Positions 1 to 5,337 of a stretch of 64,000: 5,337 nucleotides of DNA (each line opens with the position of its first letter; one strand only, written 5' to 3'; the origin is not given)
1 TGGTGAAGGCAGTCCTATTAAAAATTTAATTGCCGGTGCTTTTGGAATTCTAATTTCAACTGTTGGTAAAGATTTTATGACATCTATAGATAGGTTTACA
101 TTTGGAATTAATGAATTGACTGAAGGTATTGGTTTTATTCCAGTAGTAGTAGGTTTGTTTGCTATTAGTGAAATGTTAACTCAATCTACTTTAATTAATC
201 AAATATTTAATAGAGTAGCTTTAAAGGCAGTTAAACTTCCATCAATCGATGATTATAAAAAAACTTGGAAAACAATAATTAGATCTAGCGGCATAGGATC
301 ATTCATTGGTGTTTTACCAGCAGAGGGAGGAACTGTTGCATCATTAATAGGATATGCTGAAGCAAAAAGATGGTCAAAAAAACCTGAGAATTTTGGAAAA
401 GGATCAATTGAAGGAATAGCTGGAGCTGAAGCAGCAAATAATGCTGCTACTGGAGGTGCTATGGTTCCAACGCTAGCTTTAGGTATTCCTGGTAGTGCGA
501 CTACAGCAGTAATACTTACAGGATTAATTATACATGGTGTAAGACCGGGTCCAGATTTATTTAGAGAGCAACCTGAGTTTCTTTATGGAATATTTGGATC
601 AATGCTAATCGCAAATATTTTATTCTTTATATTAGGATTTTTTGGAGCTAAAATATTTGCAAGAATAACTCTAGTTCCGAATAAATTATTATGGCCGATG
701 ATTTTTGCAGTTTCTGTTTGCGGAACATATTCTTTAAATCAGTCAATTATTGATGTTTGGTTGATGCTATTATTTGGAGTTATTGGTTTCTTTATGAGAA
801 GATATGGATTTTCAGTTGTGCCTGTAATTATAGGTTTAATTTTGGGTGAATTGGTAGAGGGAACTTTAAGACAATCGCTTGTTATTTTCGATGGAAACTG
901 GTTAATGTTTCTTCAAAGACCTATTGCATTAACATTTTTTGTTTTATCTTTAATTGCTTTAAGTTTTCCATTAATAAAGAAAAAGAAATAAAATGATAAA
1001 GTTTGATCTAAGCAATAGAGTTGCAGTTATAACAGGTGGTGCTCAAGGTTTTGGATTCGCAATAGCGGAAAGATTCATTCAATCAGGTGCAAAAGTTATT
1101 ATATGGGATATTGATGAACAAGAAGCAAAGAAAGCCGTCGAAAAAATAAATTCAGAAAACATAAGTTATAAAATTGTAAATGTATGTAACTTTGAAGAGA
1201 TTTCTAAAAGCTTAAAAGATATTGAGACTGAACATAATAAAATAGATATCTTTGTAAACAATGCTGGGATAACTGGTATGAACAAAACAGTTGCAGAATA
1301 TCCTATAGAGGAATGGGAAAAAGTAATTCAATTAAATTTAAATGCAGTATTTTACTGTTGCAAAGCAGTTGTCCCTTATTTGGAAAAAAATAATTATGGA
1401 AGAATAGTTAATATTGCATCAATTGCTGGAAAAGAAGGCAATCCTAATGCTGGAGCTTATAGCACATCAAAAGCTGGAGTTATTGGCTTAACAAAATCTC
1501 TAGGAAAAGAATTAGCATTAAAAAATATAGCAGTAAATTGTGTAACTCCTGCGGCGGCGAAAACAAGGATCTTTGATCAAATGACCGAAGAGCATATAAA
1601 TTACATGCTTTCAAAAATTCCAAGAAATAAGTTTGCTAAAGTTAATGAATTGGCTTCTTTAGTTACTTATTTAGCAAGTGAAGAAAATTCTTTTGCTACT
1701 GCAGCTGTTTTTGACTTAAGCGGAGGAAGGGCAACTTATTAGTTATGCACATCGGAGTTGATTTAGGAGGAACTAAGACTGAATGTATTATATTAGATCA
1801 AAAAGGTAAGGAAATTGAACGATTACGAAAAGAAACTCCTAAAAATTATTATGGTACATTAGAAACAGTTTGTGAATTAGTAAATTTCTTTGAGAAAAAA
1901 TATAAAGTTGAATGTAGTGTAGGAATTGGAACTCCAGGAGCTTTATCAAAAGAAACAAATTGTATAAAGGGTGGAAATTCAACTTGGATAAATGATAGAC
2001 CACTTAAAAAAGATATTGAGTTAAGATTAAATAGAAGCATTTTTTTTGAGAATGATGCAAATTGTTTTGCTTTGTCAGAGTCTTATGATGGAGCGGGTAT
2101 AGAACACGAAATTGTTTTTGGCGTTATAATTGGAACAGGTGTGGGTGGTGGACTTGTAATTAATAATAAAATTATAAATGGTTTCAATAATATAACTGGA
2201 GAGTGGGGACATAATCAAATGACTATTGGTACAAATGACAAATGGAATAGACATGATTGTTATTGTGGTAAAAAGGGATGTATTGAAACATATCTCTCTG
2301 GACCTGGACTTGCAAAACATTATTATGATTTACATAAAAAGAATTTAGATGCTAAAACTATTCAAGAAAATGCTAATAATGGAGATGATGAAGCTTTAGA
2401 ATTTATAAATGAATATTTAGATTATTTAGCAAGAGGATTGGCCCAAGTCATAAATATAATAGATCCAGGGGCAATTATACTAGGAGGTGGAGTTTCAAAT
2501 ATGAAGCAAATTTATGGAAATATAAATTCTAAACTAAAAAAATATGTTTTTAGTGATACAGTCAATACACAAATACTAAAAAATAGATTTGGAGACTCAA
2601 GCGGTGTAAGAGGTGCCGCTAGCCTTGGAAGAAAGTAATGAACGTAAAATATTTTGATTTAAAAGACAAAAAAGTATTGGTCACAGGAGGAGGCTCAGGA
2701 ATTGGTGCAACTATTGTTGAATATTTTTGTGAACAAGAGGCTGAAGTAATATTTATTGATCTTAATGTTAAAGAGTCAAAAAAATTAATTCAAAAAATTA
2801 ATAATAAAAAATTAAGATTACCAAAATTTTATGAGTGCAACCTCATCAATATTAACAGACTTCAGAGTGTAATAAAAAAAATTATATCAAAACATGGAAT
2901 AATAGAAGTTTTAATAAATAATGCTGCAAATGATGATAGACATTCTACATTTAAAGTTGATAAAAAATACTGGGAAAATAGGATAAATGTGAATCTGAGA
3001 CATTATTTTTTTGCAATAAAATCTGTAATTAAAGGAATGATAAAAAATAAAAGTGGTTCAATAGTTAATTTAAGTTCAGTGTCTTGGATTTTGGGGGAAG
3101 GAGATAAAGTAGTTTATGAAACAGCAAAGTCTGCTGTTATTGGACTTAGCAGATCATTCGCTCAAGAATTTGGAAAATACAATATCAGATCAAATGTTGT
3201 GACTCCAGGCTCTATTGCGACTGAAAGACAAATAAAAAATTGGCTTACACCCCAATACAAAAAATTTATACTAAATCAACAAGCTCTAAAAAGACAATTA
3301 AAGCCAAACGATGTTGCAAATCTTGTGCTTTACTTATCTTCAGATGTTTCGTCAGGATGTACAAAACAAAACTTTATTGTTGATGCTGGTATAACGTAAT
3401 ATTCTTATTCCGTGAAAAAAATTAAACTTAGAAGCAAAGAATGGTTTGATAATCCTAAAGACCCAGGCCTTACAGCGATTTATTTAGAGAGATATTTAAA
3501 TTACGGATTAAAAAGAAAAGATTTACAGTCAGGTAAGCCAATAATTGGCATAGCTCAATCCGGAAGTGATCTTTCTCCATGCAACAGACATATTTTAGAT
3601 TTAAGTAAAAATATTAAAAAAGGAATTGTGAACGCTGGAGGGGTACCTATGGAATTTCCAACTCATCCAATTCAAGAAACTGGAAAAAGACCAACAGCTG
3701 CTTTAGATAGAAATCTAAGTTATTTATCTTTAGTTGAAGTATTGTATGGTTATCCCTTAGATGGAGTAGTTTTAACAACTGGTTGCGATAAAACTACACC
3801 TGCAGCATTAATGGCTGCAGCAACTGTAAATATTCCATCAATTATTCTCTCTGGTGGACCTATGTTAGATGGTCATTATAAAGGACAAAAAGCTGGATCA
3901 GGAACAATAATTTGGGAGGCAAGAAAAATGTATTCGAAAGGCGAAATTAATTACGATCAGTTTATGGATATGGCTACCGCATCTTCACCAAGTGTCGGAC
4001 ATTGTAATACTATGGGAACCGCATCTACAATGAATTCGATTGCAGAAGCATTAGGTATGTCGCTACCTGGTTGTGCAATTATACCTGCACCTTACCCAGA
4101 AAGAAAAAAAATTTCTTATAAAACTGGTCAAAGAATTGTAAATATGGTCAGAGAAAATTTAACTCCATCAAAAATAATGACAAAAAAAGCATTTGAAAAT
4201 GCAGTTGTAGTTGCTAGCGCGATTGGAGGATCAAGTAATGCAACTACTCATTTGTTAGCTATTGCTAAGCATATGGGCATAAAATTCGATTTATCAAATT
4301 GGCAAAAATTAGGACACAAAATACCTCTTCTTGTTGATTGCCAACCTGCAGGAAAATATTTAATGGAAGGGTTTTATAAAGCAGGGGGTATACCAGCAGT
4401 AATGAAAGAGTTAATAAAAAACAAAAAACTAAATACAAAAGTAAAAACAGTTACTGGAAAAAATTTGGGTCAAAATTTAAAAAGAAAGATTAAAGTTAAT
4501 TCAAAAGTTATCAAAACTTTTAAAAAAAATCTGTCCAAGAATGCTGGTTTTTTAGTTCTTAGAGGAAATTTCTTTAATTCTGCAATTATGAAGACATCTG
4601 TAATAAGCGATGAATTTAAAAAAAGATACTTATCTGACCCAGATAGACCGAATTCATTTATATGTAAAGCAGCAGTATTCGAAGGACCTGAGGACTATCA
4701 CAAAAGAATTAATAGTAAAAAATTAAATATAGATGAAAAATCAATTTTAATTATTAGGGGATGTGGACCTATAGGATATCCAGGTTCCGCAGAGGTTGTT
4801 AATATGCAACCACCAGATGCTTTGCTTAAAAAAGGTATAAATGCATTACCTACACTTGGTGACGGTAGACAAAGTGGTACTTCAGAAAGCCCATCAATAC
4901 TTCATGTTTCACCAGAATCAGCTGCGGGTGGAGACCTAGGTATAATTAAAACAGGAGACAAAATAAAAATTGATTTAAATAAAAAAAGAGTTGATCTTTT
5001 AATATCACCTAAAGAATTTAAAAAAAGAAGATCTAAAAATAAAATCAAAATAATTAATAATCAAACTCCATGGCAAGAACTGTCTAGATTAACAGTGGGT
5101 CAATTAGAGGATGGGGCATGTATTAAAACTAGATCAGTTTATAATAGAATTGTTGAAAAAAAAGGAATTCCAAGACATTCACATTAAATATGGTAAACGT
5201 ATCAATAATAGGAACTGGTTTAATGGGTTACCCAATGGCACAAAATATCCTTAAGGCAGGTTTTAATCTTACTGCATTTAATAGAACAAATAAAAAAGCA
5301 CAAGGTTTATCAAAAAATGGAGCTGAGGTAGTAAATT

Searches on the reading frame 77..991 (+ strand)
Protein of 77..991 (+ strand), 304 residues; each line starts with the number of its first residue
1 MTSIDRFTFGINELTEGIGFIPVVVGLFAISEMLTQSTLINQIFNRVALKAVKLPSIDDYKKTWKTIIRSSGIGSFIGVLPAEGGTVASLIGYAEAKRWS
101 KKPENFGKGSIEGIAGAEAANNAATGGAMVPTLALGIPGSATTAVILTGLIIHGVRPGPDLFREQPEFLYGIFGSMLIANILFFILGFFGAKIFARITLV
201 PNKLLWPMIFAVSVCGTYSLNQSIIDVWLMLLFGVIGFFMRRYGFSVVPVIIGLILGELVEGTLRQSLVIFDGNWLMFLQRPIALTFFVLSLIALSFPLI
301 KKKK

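Call 92: search_protein_families(library=pfam, proteins=[window:77-991:+], max_evalue=0.00001)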
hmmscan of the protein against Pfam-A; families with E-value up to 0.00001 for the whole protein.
window:77-991:+ (304 aa): 1 family
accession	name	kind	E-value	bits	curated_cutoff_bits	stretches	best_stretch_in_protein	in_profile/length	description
PF01970.21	TctA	-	1.8e-91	307.3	28.9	1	2-252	169-423/423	Tripartite tricarboxylate transporter TctA family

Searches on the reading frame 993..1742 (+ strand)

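Call 92: search_protein_families(library=pfam, proteins=[window:993-1742:+], max_evalue=0.00001)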
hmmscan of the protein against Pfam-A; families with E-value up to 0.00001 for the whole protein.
window:993-1742:+ (249 aa): 5 families
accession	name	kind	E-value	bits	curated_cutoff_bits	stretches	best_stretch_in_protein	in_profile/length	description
PF00106.31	adh_short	-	1.5e-56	191.5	26.6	1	9-199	1-192/195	short chain dehydrogenase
PF13561.12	adh_short_C2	-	6.4e-54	183.5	27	1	17-245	3-234/236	Enoyl-(Acyl carrier protein) reductase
PF23441.1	SDR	-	4.1e-10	39.9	27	1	6-196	5-201/258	SDR-like rossmann domain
PF08659.16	KR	-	1.6e-08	35.2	22.6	1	12-159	4-152/180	KR domain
PF01370.27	Epimerase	-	9.5e-06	25.6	20.9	0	12-213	2-197/240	NAD dependent epimerase/dehydratase family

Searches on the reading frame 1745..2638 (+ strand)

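Call 92: search_protein_families(library=pfam, proteins=[window:1745-2638:+], max_evalue=0.00001)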
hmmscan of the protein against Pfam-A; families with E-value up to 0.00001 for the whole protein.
window:1745-2638:+ (297 aa): 3 families
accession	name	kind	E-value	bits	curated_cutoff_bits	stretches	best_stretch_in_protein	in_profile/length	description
PF00480.26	ROK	-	2.2e-81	274.1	22.9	1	3-295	2-291/294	ROK family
PF01869.26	BcrAD_BadFG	-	5.6e-09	36.3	31.5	0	3-35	1-32/271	BadF/BadG/BcrA/BcrD ATPase family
PF02685.22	Glucokinase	-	2.5e-08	33.8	22.1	1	6-251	4-263/314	Glucokinase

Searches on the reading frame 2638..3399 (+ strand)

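Call 92: search_protein_families(library=pfam, proteins=[window:2638-3399:+], max_evalue=0.00001)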
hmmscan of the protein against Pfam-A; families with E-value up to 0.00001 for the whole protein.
window:2638-3399:+ (253 aa): 3 families
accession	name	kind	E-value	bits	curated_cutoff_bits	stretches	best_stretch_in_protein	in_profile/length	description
PF13561.12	adh_short_C2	-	1.1e-48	166.4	27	1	20-253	6-236/236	Enoyl-(Acyl carrier protein) reductase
PF00106.31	adh_short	-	5.7e-42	143.9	26.6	1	11-199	1-188/195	short chain dehydrogenase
PF01370.27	Epimerase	-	1.9e-06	27.9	20.9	1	13-121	1-97/240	NAD dependent epimerase/dehydratase family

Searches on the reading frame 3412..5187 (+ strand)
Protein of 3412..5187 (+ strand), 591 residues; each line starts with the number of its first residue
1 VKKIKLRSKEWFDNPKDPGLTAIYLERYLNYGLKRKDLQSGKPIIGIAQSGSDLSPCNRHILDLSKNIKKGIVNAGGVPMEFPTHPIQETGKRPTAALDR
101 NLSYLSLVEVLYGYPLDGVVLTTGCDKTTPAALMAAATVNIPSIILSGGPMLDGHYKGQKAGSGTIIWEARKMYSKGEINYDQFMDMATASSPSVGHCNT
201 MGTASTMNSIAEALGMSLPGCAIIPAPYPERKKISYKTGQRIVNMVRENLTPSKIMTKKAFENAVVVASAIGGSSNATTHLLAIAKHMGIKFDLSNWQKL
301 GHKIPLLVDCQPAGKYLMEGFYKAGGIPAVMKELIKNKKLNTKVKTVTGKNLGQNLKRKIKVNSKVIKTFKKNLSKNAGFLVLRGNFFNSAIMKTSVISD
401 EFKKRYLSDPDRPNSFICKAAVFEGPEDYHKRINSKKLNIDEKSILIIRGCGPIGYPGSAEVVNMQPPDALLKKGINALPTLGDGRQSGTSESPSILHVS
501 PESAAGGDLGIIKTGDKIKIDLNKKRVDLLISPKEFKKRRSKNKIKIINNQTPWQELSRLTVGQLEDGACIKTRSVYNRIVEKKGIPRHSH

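Call 90: search_protein_families(library=pfam, proteins=[window:3412-5187:+], max_evalue=0.00001)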
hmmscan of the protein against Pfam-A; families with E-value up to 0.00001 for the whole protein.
window:3412-5187:+ (591 aa): 2 families
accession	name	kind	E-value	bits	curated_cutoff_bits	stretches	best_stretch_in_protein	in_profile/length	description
PF00920.27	ILVD_EDD_N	-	4.2e-110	368.3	27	1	42-355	1-316/316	Dihydroxy-acid/6-phosphogluconate dehydratase N-terminal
PF24877.1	ILV_EDD_C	-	5.4e-45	153.6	27.7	1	365-569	1-191/191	Dihydroxy-acid/6-phosphogluconate dehydratase C-terminal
